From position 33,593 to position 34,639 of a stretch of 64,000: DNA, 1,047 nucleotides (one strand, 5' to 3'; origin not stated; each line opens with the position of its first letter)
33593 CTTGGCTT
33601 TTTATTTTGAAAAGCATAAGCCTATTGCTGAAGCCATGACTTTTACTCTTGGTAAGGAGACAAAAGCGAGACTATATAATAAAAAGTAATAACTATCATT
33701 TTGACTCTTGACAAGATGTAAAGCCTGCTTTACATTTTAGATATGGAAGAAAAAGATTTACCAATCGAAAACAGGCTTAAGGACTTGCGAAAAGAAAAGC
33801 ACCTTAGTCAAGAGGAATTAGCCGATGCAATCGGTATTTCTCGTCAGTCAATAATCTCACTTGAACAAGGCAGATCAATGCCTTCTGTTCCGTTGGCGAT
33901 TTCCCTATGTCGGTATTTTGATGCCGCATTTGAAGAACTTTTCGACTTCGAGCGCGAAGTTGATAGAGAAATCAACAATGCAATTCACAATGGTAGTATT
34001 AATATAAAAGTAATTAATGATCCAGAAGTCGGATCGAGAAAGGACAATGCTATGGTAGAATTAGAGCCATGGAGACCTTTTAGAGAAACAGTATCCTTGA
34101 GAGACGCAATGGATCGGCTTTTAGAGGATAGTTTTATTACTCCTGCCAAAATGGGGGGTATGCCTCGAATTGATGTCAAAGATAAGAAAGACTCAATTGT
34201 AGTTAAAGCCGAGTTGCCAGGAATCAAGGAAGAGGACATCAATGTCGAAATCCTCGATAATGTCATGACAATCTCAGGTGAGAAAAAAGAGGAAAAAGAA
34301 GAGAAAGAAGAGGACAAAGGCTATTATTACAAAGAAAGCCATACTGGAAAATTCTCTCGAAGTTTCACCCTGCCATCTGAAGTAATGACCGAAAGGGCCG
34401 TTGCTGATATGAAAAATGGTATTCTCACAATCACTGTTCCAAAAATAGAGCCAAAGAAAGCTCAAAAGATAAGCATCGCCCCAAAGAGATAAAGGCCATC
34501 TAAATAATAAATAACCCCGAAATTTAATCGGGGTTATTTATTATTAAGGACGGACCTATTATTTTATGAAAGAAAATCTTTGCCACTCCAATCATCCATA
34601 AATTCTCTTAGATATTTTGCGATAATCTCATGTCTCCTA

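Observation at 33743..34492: Single-ORF fusion of an XRE-type HTH DNA-binding domain with a complete Hsp20/alpha-crystallin chaperone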

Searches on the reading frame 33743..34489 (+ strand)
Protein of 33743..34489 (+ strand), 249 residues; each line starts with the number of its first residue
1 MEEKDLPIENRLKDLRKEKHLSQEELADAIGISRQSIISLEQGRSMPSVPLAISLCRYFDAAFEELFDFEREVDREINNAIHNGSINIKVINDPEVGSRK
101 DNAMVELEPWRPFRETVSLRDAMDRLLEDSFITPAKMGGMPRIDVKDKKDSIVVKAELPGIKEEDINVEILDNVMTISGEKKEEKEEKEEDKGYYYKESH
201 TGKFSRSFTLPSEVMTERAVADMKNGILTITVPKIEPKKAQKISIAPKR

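Call 3: search_protein_families(library=pfam, proteins=[window:33743-34489:+], max_evalue=0.1)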
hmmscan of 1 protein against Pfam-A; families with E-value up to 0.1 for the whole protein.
window:33743-34489:+ (249 aa): 14 families
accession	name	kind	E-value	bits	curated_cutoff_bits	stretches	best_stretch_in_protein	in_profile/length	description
PF00011.27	HSP20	-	1.6e-23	83.2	20.8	1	144-245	1-101/102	Hsp20/alpha crystallin family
PF01381.28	HTH_3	-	5.8e-15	55.5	23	1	12-66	1-55/55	Helix-turn-helix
PF13560.12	HTH_31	-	1.4e-09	38.6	27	1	11-62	5-57/64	Helix-turn-helix domain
PF12844.13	HTH_19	-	4e-09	36.7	30.2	1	10-60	2-52/64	Helix-turn-helix domain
PF13443.12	HTH_26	-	1.3e-06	29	22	1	11-70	1-61/63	Cro/C1-type HTH DNA-binding domain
PF17886.7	ArsA_HSP20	-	4.9e-05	23.2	22.5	1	150-231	2-62/63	HSP20-like domain found in ArsA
PF13413.12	HTH_25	-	0.0027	17.9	24.6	1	11-44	1-34/62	Helix-turn-helix domain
PF04969.22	CS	-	0.0086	17.5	21.3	1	146-234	6-78/78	CS domain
PF13545.12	HTH_Crp_2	-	0.019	15.3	27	1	20-37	22-39/70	Crp-like helix-turn-helix domain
PF13412.12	HTH_24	-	0.022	14.8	21.9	1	15-37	12-34/48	Winged helix-turn-helix DNA-binding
PF08279.18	HTH_11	-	0.025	14.9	25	1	15-37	9-32/55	HTH domain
PF00392.27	GntR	-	0.034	14.3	27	0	14-37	17-41/64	Bacterial regulatory proteins, gntR family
PF04545.22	Sigma70_r4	-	0.047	13.6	24.1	0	15-41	15-41/50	Sigma-70, region 4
PF17762.8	HTH_ParB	-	0.049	14.2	22.6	0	12-37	12-37/102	ParB HTH domain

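Call 4: search_protein_families(library=ncbifam, proteins=[window:33743-34489:+], max_evalue=0.1)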
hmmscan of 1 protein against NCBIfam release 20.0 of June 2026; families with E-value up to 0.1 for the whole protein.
window:33743-34489:+ (249 aa): 25 families
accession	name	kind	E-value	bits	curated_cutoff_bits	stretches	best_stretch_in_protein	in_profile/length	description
NF042420.1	Hsp18_Clos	equivalog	2.3e-22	79.6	195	1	118-243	19-144/147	heat shock protein Hsp18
NF041799.1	Hsp14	equivalog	9.7e-19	67.5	100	1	139-244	17-116/118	archaeal heat shock protein Hsp14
NF041800.1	Hsp20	equivalog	4.6e-17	62.1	140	1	141-244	74-158/162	archaeal heat shock protein Hsp20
NF041951.1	phage_RstR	subfamily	3.4e-10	40.2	80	1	8-80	3-75/108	RstR family transcriptional repressor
NF003162.0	PRK04140.1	equivalog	1.2e-08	34.4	263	1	10-79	129-198/317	transcriptional regulator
TIGR03070.1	couple_hipB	subfamily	1.7e-08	34.3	71.65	1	10-45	5-40/58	type II toxin-antitoxin system Y4mF family antitoxin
NF041575.1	antitoxPezA_Strep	equivalog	2.2e-07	31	290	1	9-67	3-61/158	type II toxin-antitoxin system antitoxin PezA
NF008618.0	PRK11597.1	equivalog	1.6e-06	28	207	1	152-246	45-135/142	small heat shock chaperone IbpB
NF007408.0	PRK09943.1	equivalog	4.3e-06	26.4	211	1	1-81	1-80/185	HTH-type transcriptional regulator PuuR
NF008013.0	PRK10743.1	equivalog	6e-06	26.4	212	1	138-244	32-135/137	small heat shock chaperone IbpA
NF052239.1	antitox_spr1629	equivalog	1.5e-05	24.3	335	1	10-64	5-59/377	spr1629 family repressor/antitoxin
NF047542.1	telomere_Tap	equivalog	4.8e-05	22.2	600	1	2-56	12-66/695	telomere-associated protein Tap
TIGR00270.2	TIGR00270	equivalog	0.00016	21.6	110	1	10-61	78-129/159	multiprotein bridging factor aMBF1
TIGR03830.1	CxxCG_CxxCG_HTH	subfamily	0.00018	21.3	61.8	1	5-51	63-109/127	type II TA system antitoxin MqsA family protein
NF007257.0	PRK09706.1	subfamily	0.0004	20.2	101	1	6-48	4-46/135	transcriptional repressor DicA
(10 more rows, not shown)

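Call 5: search_solved_structures(query=window:33743-34489:+, max_evalue=0.01, show_alignments=2)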
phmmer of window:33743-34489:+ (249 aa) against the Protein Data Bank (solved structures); distinct sequences matched with E-value up to 0.01: 44.
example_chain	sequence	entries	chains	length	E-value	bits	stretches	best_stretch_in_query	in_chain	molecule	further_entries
3w1z_A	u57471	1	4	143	4.5e-20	75.2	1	140-242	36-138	Heat shock protein 16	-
1gme_A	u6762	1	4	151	1e-19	74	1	141-242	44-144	HEAT SHOCK PROTEIN 16.9B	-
2byu_A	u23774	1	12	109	1.9e-19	73.2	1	142-242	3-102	HEAT SHOCK PROTEIN 16.9B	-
5ds2_A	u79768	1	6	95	7.3e-19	71.2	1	139-234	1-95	18.1 kDa class I heat shock protein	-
2h50_A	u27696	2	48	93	1.6e-17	66.8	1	142-234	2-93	small heat shock protein Hsp26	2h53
5nms_A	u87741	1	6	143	1e-14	57.7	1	107-238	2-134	25.3 kDa heat shock protein, chloroplastic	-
7bzw_1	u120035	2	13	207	1.1e-14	57.6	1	106-238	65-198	Heat shock protein 21, chloroplastic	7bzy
5ds1_A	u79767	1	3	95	1.2e-13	54.1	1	142-234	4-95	17.1 kDa class II heat shock protein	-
6ewn_A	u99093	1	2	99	1.3e-13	54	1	140-237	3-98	HspA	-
7oa6_A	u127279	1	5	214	2.7e-13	53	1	108-242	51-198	Heat shock protein 26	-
5j7n_A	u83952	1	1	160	9e-13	51.3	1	137-244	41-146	Low molecular weight heat shock protein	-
3gt6_A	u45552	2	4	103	7.4e-12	48.3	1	140-234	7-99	Low molecular weight heat shock protein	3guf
3gla_A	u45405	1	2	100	8.2e-12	48.1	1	140-234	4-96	Low molecular weight heat shock protein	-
5nms_B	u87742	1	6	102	2.6e-11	46.5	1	144-238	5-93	25.3 kDa heat shock protein, chloroplastic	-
9k3w_A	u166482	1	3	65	3.6e-11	46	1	9-69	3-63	Transcriptional regulator, PbsX family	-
1utx_A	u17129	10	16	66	3.2e-08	36.4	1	8-71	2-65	CYLR2 | cytolysin regulator 2 | PUTATIVE TRANSCRIPTION REGULATOR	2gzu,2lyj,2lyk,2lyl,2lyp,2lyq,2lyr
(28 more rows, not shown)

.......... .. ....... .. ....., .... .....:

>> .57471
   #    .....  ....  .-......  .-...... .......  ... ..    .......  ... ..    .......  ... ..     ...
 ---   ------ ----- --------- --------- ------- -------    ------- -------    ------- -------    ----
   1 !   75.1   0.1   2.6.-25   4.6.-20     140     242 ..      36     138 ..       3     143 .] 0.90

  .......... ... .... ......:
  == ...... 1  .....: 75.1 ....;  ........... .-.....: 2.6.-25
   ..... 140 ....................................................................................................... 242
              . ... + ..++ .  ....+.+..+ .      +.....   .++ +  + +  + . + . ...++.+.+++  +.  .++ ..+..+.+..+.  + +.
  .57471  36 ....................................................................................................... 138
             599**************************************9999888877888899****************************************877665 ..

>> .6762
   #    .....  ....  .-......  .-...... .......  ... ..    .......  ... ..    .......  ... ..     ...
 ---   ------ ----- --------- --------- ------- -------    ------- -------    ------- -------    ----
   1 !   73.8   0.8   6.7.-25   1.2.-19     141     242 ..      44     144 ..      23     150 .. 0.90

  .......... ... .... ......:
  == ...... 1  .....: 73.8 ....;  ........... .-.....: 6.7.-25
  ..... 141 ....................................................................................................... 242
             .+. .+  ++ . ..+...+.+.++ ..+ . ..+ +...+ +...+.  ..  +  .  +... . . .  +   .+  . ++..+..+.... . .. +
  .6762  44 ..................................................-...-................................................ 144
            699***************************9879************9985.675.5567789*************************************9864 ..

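Call 6: find_homologous_proteins(query=window:33743-34489:+, max_evalue=0.001)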
Query window:33743-34489:+ (249 aa): 6665 proteins with E <= 0.001 among 8000 candidates; the best 120 are listed.
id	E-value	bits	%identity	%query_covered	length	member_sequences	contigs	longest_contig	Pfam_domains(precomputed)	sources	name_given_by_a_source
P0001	1.5e-155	533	100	100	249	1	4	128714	PF12844.14,PF01381.29,PF00011.28,PF13560.13,PF13443.13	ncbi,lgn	-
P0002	3.9e-147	506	95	100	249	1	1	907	PF12844.14,PF01381.29,PF00011.28,PF17886.8,PF13560.13,PF13443.13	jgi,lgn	jgi:HSP20 family protein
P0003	4.3e-128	443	83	100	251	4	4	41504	PF12844.14,PF13413.13,PF01381.29,PF00011.28,PF13560.13,PF13443.13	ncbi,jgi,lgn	jgi:HSP20 family protein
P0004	1.3e-126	439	78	100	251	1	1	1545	PF12844.14,PF01381.29,PF00011.28,PF24250.2,PF17886.8,PF13560.13,PF13443.13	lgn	-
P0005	4.2e-124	430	77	100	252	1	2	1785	PF12844.14,PF01381.29,PF00011.28,PF24250.2,PF17886.8,PF13560.13,PF13443.13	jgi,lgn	jgi:HSP20 family protein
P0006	6.3e-123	426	78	100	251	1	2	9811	PF12844.14,PF01381.29,PF00011.28,PF17886.8,PF13560.13,PF13443.13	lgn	-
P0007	1.1e-120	419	78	100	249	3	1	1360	PF12844.14,PF01381.29,PF00011.28,PF24250.2,PF17886.8,PF13560.13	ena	-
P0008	1.4e-118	412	79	100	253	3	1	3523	PF12844.14,PF13413.13,PF01381.29,PF00011.28,PF24250.2,PF13560.13,PF13443.13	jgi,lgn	-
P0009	1.3e-116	406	77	100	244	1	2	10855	PF12844.14,PF01381.29,PF00011.28,PF24250.2,PF13560.13,PF13443.13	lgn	-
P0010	6.4e-113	394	74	100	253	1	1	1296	PF12844.14,PF01381.29,PF00011.28,PF13560.13,PF13443.13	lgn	-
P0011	7.0e-113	394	74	100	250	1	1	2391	PF12844.14,PF01381.29,PF00011.28,PF24250.2,PF13560.13,PF13443.13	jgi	jgi:HSP20 family protein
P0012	4.9e-112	391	71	100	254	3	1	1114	PF12844.14,PF01381.29,PF00011.28,PF17886.8,PF13560.13,PF13443.13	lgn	-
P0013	1.8e-108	379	71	95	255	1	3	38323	PF12844.14,PF01381.29,PF00011.28,PF24250.2,PF17886.8,PF13560.13,PF13443.13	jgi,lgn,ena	-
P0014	2.3e-108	379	71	98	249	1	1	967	PF12844.14,PF01381.29,PF00011.28,PF17886.8,PF13560.13,PF13443.13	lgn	-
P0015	2.6e-107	375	69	100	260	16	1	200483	PF12844.14,PF01381.29,PF00011.28,PF17886.8,PF13560.13,PF13443.13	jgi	-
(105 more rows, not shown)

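Call 14: find_related_loci(query=A1, collection=genome_contigs, flank=6000)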
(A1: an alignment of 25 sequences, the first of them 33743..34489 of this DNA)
Query A1 (249 aa) in genome_contigs; peptide patterns used: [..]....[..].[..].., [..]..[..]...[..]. (x = any residue, [..] = any of these).
351 stretches matched a pattern; 234 encode a relative of the query (tblastn E <= 1e-3); the best 80 are kept; 80 distinct loci.
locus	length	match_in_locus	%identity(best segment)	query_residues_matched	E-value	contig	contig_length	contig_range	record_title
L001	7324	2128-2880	82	1-249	2e-130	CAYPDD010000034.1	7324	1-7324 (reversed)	MAG TPA_asm: uncultured Candidatus Saccharibacteria bacterium isolate SRP272421_co2_75 genome assembly, contig: NODE_401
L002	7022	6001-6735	65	1-237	7e-106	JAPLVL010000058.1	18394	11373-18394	MAG: Candidatus Berkelbacteria bacterium isolate LacPavin_0818_WC55_MAG_43_8 LacPavin_0818_WC55_scaffold_19565, whole ge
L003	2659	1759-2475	70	1-237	1e-109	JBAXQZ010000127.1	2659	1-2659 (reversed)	MAG: bacterium isolate ELA570 MAG570_127, whole genome shotgun sequence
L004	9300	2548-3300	66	1-248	8e-104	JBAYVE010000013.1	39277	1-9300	MAG: Patescibacteria group bacterium isolate SO_2016_LW3_52 scaffold01543_LW162_2016, whole genome shotgun sequence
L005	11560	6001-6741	69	1-245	2e-99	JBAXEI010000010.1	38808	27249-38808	MAG: Candidatus Berkelbacteria bacterium isolate ELA241 MAG241_10, whole genome shotgun sequence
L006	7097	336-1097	60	2-248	1e-95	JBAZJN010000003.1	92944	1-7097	MAG: Patescibacteria group bacterium isolate SO_2017_LW4_120 scaffold_742_c1_LW137-91_2017, whole genome shotgun sequenc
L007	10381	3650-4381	63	1-248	2e-94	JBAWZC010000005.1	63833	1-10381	MAG: Candidatus Berkelbacteria bacterium isolate ELA105 MAG105_5, whole genome shotgun sequence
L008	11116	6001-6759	59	1-240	1e-92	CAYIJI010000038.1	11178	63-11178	MAG TPA_asm: uncultured Candidatus Saccharibacteria bacterium isolate ERP119705_co23_573 genome assembly, contig: NODE_5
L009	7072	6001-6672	62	5-237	2e-92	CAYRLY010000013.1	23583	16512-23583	MAG TPA_asm: uncultured Candidatus Saccharibacteria bacterium isolate SRP263991_co2_422 genome assembly, contig: NODE_24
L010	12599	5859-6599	58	2-240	4e-92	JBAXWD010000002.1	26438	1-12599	MAG: Candidatus Berkelbacteria bacterium isolate ELA704 MAG704_2, whole genome shotgun sequence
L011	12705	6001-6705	67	1-237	1e-91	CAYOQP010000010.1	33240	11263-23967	MAG TPA_asm: uncultured Candidatus Saccharibacteria bacterium isolate SRP272421_co1_692 genome assembly, contig: NODE_27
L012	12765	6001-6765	60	5-248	2e-90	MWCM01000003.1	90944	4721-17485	MAG: bacterium ADurb.Bin212 isolate ADurb.Bin212 BWY19_contig000003, whole genome shotgun sequence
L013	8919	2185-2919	60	3-236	5e-90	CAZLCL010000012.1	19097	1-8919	MAG TPA_asm: uncultured Candidatus Saccharibacteria bacterium isolate binchicken_co20_428 genome assembly, contig: NODE_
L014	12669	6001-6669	58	2-239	2e-88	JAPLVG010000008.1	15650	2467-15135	MAG: Candidatus Berkelbacteria bacterium isolate LacPavin_0419_WC70L_MAG_40_9 LacPavin_0419_WC70L_scaffold_943405, whole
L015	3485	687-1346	57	2-236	1e-88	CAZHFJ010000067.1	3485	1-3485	MAG TPA_asm: uncultured Candidatus Saccharibacteria bacterium isolate SRP118108_co4_36 genome assembly, contig: NODE_363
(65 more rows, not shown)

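Call 39: predict_structure(alignment_id=A1)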
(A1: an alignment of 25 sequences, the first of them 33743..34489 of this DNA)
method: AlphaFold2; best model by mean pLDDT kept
length: 249 residues; sequences in the alignment: 25
mean_pLDDT: 66.4   pTM: 0.35
mean pLDDT of the five models: 66.4, 60.3, 58.6, 57.6, 56.7
residues with pLDDT >= 90: 32; 70-90: 97; 50-70: 45; < 50: 75
segments of 3 or more residues with pLDDT < 50: 1-5, 88-119, 121-123, 125-139, 184-201
pLDDT, mean of each block of 10 residues (from residue 1): 55 91 94 92 84 90 77 58 53 39 38 42 43 37 80 80 79 79 46 41 72 81 82 69 58
secondary structure, 60 per line:
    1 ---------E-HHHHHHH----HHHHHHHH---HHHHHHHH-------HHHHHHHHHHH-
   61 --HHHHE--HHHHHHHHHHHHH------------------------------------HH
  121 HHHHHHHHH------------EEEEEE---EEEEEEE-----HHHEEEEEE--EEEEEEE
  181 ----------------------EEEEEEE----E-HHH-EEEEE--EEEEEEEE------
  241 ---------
elements in order: H12-18 H23-30 H34-41 H49-59 H63-66 H70-82 H119-129 E142-147 E151-157 E166-171 E174-180 E203-209 E220-224 E227-234
